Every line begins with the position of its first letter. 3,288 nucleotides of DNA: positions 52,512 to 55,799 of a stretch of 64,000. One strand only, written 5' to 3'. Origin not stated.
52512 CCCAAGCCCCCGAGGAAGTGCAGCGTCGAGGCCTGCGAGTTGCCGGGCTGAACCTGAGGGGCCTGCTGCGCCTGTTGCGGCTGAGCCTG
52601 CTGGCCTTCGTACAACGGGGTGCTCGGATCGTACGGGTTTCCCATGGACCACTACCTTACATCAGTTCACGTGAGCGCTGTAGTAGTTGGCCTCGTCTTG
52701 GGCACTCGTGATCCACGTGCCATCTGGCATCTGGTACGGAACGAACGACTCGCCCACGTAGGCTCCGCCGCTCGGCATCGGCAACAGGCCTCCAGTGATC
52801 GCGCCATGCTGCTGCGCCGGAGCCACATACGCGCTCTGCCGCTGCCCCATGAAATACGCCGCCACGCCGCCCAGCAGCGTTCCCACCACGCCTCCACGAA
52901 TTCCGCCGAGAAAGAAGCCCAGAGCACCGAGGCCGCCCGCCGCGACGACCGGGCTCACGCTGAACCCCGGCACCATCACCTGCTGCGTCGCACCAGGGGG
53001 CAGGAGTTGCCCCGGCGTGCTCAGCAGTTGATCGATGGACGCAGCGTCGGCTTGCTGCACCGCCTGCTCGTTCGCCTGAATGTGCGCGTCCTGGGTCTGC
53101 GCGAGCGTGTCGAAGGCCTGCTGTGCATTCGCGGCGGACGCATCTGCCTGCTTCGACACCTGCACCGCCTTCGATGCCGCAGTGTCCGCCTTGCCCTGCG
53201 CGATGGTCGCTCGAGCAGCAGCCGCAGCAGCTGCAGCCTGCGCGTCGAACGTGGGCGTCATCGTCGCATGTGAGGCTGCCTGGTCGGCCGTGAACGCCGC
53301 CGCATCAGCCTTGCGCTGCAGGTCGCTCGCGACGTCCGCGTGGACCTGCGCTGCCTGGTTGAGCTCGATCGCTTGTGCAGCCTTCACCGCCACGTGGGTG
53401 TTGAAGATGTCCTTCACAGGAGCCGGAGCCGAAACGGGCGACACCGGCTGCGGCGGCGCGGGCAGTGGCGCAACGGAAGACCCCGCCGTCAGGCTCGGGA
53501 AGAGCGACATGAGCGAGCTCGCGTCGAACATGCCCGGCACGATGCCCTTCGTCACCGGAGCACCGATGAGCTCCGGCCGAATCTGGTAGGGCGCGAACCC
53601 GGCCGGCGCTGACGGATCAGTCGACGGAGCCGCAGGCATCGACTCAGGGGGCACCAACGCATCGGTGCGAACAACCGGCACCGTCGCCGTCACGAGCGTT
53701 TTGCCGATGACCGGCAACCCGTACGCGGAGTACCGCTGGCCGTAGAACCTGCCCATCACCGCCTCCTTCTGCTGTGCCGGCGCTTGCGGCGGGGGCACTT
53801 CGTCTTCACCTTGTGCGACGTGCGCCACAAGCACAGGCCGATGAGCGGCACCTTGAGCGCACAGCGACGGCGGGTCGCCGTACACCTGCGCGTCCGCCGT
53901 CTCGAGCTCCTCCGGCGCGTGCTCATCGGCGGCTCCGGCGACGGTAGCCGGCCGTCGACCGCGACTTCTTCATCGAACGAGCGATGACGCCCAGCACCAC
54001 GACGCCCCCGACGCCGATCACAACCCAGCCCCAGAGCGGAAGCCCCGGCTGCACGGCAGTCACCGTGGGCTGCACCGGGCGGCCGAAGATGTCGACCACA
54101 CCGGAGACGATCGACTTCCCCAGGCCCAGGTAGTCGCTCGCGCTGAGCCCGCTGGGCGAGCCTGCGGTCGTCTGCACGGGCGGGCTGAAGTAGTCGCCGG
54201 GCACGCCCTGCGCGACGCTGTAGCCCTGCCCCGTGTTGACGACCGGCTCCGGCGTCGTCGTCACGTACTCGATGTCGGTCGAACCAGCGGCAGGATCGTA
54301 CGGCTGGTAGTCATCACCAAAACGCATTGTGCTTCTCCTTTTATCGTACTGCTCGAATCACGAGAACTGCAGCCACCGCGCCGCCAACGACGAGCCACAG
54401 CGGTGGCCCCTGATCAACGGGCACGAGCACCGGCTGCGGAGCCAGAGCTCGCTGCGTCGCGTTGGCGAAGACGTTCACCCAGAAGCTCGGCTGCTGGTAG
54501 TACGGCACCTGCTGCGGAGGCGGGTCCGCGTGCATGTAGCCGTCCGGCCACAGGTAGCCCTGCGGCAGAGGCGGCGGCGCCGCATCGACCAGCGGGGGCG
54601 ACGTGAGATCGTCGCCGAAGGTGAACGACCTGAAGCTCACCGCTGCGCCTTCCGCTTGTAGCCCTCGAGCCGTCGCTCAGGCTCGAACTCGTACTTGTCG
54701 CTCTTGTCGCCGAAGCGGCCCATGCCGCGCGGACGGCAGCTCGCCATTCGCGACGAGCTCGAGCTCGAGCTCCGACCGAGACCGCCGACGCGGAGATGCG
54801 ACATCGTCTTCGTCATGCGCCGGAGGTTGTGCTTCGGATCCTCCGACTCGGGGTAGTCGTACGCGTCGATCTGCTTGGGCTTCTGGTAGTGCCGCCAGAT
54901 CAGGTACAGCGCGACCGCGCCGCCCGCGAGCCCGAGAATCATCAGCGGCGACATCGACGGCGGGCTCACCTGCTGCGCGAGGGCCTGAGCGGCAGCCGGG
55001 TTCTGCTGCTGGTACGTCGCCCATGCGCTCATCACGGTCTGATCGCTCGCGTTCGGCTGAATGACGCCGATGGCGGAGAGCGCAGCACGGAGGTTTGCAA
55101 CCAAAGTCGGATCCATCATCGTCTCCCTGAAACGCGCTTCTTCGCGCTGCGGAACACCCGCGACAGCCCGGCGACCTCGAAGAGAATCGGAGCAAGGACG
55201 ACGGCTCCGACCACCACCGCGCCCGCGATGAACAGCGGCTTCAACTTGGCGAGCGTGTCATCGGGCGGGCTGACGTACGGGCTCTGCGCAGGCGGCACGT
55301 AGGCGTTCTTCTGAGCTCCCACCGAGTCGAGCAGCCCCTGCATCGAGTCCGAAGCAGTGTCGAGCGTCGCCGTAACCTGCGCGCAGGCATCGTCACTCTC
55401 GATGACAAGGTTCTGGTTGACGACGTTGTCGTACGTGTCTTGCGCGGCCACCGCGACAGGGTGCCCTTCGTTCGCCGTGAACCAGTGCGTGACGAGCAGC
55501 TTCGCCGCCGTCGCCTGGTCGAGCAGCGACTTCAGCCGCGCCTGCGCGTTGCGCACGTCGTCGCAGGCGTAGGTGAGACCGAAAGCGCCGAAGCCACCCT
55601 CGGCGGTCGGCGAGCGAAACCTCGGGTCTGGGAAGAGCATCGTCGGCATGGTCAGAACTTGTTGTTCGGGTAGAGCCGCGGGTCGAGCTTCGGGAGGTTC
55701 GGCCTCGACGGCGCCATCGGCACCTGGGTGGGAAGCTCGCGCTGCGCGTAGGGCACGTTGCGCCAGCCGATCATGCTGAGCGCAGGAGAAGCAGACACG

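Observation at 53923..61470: Second cluster of the TM plus Arg-tail family, side by side with basic small proteins and an ultra-basic protein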

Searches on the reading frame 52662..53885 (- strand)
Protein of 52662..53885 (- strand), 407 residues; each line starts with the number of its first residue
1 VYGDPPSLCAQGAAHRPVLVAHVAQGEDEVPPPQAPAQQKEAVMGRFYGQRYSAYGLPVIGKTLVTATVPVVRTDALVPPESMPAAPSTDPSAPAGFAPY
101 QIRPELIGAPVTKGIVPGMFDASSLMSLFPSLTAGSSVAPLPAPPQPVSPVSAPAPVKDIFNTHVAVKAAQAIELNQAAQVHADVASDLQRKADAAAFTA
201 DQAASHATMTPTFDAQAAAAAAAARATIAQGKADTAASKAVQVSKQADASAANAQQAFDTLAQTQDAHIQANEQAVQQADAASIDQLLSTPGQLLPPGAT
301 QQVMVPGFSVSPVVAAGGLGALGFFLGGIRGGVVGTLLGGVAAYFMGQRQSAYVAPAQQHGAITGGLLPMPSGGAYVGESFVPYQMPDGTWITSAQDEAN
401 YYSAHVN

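Call 7: search_protein_families(library=pfam, max_evalue=0.01, proteins=[window:52662-53885:-])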
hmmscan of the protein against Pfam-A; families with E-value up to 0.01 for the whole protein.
window:52662-53885:- (407 aa): 0 families

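Call 8: search_protein_families(library=phrogs, max_evalue=0.01, proteins=[window:52662-53885:-])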
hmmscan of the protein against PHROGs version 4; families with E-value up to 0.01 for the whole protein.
window:52662-53885:- (407 aa): 2 families
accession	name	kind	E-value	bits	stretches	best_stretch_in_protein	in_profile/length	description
phrog_13481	-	tail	2.7e-06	27.6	1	167-283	147-263/596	tail fiber protein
phrog_6578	-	tail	0.007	15.2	1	167-285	109-223/1210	tail fiber protein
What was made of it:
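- Tried and rejected: Pfam and PHROGs on ten module proteins gave no hits, apart from a low-complexity tail-fibre PHROG match for 52662-53885 (calls 7, 8).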

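Call 22: search_protein_families(library=ncbifam, max_evalue=1, proteins=[window:52662-53885:-])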
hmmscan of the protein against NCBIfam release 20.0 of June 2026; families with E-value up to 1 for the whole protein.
window:52662-53885:- (407 aa): 1 family
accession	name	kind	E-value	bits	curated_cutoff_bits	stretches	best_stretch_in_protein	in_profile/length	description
NF009120.0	PRK12472.1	subfamily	0.076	11.8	369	1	146-305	179-336/508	hypothetical protein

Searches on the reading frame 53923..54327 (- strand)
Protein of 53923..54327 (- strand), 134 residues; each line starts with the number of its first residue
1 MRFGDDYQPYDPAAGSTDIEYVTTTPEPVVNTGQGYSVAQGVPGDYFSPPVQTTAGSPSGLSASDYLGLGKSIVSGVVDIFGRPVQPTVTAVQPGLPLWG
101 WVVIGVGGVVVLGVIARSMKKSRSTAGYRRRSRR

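Call 22: search_protein_families(library=ncbifam, max_evalue=1, proteins=[window:53923-54327:-])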
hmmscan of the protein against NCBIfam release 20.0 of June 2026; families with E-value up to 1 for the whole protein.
window:53923-54327:- (134 aa): 0 families

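Call 43: find_homologous_proteins(query=window:53923-54327:-, max_evalue=0.01)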
Query window:53923-54327:- (134 aa): 6 proteins with E <= 0.01 among 33 candidates.
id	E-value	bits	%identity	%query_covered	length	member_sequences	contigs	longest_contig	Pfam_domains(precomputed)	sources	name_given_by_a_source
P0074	2.6e-81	288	100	100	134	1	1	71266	-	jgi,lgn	jgi:hypothetical protein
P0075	1.7e-20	91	48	71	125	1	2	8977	-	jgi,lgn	jgi:hypothetical protein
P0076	1.8e-19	88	56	60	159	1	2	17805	-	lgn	-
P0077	1.1e-14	73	51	65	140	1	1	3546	-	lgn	-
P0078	1.6e-14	72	57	52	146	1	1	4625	-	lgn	-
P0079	1.1e-6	47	37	57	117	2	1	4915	-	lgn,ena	-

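Call 87: search_protein_families(library=phrogs, max_evalue=0.1, proteins=[window:53923-54327:-])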
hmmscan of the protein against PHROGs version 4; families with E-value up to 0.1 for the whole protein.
window:53923-54327:- (134 aa): 0 families

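Call 88: search_protein_families(library=pfam, max_evalue=0.1, proteins=[window:53923-54327:-])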
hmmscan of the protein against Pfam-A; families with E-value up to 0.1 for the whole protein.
window:53923-54327:- (134 aa): 0 families

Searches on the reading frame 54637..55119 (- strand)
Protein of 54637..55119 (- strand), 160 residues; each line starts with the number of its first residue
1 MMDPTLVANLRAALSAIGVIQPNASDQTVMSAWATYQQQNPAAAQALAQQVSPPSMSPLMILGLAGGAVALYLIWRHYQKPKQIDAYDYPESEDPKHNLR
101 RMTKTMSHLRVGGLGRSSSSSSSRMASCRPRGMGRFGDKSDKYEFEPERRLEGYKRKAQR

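Call 22: search_protein_families(library=ncbifam, max_evalue=1, proteins=[window:54637-55119:-])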
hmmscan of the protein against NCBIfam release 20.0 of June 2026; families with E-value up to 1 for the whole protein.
window:54637-55119:- (160 aa): 2 families
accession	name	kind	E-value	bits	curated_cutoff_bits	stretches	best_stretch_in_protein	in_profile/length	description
TIGR03485.1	cas_csx13_N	hypoth_equivalog_domain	0.1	11.3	80.85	1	48-83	2-37/316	type I-MYXAN CRISPR-associated Cas8a1/Cmx1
TIGR00210.1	gltS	equivalog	0.16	10.6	310.75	1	58-92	167-202/398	sodium/glutamate symporter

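Call 87: search_protein_families(library=phrogs, max_evalue=0.1, proteins=[window:54637-55119:-])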
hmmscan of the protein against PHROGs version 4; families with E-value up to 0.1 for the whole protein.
window:54637-55119:- (160 aa): 0 families

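Call 88: search_protein_families(library=pfam, max_evalue=0.1, proteins=[window:54637-55119:-])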
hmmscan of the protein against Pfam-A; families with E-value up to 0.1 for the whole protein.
window:54637-55119:- (160 aa): 1 family
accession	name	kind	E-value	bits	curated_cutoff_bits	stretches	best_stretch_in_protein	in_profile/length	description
PF13446.11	RPT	-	0.08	13.2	28.2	0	11-48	3-39/59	A repeated domain in UCH-protein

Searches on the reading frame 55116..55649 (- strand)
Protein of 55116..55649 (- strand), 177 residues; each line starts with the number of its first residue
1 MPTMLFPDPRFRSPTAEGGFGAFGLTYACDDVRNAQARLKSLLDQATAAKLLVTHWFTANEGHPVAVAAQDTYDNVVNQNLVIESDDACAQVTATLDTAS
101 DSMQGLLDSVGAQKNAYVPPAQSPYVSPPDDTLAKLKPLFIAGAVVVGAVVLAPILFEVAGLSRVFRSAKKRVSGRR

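Call 22: search_protein_families(library=ncbifam, max_evalue=1, proteins=[window:55116-55649:-])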
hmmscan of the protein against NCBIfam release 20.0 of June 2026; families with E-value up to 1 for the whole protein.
window:55116-55649:- (177 aa): 2 families
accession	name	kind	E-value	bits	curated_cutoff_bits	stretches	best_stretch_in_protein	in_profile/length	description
TIGR03745.1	conj_TIGR03745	hypoth_equivalog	0.066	13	52.5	1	110-161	10-61/105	TIGR03745 family integrating conjugative element membrane protein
NF041109.1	VF_TspB_C_term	domain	0.18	11.9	24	1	131-152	26-47/51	virulence factor TspB C-terminal domain-related protein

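Call 87: search_protein_families(library=phrogs, max_evalue=0.1, proteins=[window:55116-55649:-])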
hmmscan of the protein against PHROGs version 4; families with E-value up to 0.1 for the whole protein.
window:55116-55649:- (177 aa): 0 families

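Call 88: search_protein_families(library=pfam, max_evalue=0.1, proteins=[window:55116-55649:-])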
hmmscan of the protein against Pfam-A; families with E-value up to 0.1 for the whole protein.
window:55116-55649:- (177 aa): 0 families
